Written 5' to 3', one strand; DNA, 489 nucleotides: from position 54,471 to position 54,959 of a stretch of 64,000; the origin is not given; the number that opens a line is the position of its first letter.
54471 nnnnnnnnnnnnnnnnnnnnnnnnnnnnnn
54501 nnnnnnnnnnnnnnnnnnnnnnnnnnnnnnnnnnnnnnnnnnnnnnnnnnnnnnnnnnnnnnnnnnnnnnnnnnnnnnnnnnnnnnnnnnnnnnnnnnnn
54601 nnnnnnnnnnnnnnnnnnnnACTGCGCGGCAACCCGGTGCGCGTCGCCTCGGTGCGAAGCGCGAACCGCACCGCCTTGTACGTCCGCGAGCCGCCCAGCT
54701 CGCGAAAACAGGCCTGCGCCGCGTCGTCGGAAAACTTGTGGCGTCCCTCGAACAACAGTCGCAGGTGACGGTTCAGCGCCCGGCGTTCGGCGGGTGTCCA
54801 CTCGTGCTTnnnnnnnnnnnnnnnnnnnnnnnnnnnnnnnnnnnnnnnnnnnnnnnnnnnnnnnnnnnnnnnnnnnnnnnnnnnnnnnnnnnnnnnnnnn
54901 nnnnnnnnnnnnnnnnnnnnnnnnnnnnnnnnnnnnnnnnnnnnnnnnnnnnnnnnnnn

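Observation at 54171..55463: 430-aa protein made of six tandem SANT/Myb-like repeats in a bacterial accessory island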

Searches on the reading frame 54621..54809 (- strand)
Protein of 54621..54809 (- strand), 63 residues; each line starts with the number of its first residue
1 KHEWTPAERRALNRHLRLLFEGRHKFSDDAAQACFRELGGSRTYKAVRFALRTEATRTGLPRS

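Call 31: search_solved_structures(query=A2, max_evalue=10, show_alignments=3)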
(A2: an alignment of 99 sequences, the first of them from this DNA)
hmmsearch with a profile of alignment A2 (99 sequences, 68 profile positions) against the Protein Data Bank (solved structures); distinct sequences matched with E-value up to 10: 9.
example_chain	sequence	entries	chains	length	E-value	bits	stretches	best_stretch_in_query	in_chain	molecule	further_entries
6ner_A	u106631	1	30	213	2.6e-05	27.9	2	12-60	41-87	BMC-H tandem fusion protein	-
5djb_A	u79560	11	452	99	0.11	16.4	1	12-60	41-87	Microcompartments protein | Microcompartments protein HO-5815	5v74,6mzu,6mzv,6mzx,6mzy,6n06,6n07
7ak7_C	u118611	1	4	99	0.44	14.4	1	3-34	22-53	CopG family transcriptional regulator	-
2imr_A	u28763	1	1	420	0.88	13.4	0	25-64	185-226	Hypothetical protein DR_0824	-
1mbj_A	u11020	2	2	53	0.99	13.3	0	33-60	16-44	MYB PROTO-ONCOGENE PROTEIN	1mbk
5zrz_A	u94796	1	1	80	1.2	13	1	10-41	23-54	Ephrin type-A receptor 5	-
1y2o_A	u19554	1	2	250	1.5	12.7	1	21-44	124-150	BAI1-associated protein 2 isoform 1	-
7pzy_I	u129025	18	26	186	3.6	11.5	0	40-62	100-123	40S ribosomal protein S7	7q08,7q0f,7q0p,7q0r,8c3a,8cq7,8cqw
1h8a_C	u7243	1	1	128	9.3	10.1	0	32-59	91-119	MYB TRANSFORMING PROTEIN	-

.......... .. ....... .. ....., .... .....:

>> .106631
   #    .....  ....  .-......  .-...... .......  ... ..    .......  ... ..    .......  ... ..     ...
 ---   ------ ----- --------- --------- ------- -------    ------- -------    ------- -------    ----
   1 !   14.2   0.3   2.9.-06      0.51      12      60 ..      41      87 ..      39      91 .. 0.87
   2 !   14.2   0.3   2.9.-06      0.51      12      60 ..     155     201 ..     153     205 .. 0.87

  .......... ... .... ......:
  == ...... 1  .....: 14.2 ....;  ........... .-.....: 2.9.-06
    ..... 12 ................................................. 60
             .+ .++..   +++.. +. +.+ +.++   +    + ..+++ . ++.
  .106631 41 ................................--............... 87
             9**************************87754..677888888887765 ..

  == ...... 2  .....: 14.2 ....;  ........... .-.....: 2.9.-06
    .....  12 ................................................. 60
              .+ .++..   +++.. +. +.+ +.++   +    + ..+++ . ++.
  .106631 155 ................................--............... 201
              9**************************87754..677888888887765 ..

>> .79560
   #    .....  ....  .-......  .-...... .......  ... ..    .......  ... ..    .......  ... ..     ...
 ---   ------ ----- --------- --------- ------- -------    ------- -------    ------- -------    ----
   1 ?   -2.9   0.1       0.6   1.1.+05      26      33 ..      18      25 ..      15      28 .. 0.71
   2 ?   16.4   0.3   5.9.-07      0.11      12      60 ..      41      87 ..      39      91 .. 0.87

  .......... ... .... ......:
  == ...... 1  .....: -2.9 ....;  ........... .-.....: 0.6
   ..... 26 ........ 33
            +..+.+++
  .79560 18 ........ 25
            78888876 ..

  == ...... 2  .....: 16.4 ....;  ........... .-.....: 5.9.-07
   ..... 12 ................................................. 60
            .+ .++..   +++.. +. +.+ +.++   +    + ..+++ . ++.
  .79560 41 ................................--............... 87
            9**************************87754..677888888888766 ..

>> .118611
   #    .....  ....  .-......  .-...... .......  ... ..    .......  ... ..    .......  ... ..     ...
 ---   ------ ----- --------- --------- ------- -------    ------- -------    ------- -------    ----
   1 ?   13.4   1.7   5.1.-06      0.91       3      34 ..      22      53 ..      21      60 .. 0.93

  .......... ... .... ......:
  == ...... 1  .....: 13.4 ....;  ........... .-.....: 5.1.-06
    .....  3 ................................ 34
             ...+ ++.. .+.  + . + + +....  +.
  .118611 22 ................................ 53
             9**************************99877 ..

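Call 41: predict_structure(alignment_id=A2)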
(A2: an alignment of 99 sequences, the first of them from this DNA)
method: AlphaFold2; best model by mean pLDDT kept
length: 63 residues; sequences in the alignment: 99
mean_pLDDT: 90.4   pTM: 0.74
mean pLDDT of the five models: 90.4, 90.4, 90.0, 89.6, 89.5
residues with pLDDT >= 90: 47; 70-90: 12; 50-70: 4; < 50: 0
segments of 3 or more residues with pLDDT < 50: none
pLDDT, mean of each block of 10 residues (from residue 1): 88 95 91 95 94 88 61
secondary structure, 60 per line:
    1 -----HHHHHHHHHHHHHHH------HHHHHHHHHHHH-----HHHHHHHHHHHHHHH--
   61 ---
elements in order: H6-20 H27-38 H44-58

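Call 44: fold_search(model_id=the predicted structure, library=pdb)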
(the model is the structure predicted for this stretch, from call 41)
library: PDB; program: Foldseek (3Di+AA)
matches with E <= 10: 12; with E <= 0.001: 0
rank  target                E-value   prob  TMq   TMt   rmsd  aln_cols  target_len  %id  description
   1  5ife_B                3.9e+00  0.07  0.35  0.34  12.2        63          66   17  Crystal structure of the human SF3b core complex (released 2016-10-26)
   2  2rn7_MODEL_1_A        4.1e+00  0.14  0.51  0.35   4.6        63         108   14  NMR solution structure of TnpE protein from Shigella flexneri. Northeast Structural Genomics Target SfR125 (released 2008-01-15)
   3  8fmw_AK               5.3e+00  0.16  0.42  0.21   2.2        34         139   15  The structure of a hibernating ribosome in the Lyme disease pathogen (released 2023-11-08)
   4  8qhu_i                5.6e+00  0.06  0.34  0.27   5.2        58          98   22  CRYO-EM STRUCTURE OF LEISHMANIA MAJOR 80S RIBOSOME : LM32Cs1C1 snoRNA overexpression (released 2025-02-12)
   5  8fn2_K                6.8e+00  0.14  0.42  0.40   2.2        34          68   15  The structure of a 50S ribosomal subunit in the Lyme disease pathogen Borreliella burgdorferi (released 2023-11-08)
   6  4uus_F                7.2e+00  0.20  0.60  0.58   2.6        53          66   17  CRYSTAL STRUCTURE OF A UBX-EXD-DNA COMPLEX INCLUDING THE UBDA MOTIF (released 2015-02-18)
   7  2h8w_MODEL_1_A        7.2e+00  0.09  0.40  0.20   2.4        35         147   14  Solution structure of ribosomal protein L11 (released 2007-02-06)
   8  6y32_H                7.7e+00  0.07  0.38  0.10   8.7        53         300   15  Structure of the GTPase heterodimer of human SRP54 and SRalpha (released 2020-09-23)
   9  3j79_b                8.2e+00  0.08  0.44  0.34   4.4        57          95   18  Cryo-EM structure of the Plasmodium falciparum 80S ribosome bound to the anti-protozoan drug emetine, large subunit (released 2014-07-16)
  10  3iuo_A                8.2e+00  0.06  0.34  0.23   3.8        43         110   19  The Crystal Structure of the C-terminal domain of the ATP-dependent DNA helicase RecQ from Porphyromonas gingivalis to (released 2009-09-08)
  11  8qie_i                8.8e+00  0.04  0.33  0.28   5.0        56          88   23  CRYO-EM STRUCTURE OF LEISHMANIA MAJOR 80S RIBOSOME : LM32Cs1C1 mutant snoRNA overexpression, class 4 (released 2025-01-01)
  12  8ada_B                9.3e+00  0.06  0.37  0.37   5.1        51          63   14  Crystal structure of ClpC2 N-terminal domain (released 2023-03-29)

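Call 45: search_protein_families(library=pfam, alignment_id=A2, max_evalue=1)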
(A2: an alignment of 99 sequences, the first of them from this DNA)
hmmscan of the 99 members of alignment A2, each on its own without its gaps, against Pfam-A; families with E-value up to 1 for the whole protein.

A. member 1, seq(63 aa): 0 families

B. families by the number of members that match (of 99 scanned): 27 families (the first 25 are shown)
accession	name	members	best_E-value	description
PF22029.2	PhyR_sigma2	3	0.046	Sigma2 domain of PhyR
PF22039.1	HUTI_composite_bact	2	0.0002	Imidazolonepropionase-like composite domain, bacteria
PF13837.12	Myb_DNA-bind_4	2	0.0048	Myb/SANT-like DNA-binding domain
PF02631.22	RecX_HTH2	2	0.13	RecX, second three-helix domain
PF17325.7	SPG4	1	0.0044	Stationary phase protein 4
PF10025.14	DUF2267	1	0.016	Uncharacterized conserved protein (DUF2267)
PF13921.12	Myb_DNA-bind_6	1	0.016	Myb-like DNA-binding domain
PF19086.5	Terpene_syn_C_2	1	0.018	Terpene synthase family 2, C-terminal metal binding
PF12010.13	DUF3502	1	0.024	Domain of unknown function (DUF3502)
PF02120.21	Flg_hook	1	0.03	Flagellar hook-length control protein FliK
PF02021.23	UPF0102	1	0.045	Uncharacterised protein family UPF0102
PF13838.12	Clathrin_H_link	1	0.052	Clathrin-H-link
PF21775.3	PutA_1st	1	0.054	PutA, RHH domain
PF18633.7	zf-CCCH_8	1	0.055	Zinc-finger antiviral protein (ZAP) zinc finger domain 3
PF22927.2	INT1_R3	1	0.058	Integrator complex subunit 1, R3 domain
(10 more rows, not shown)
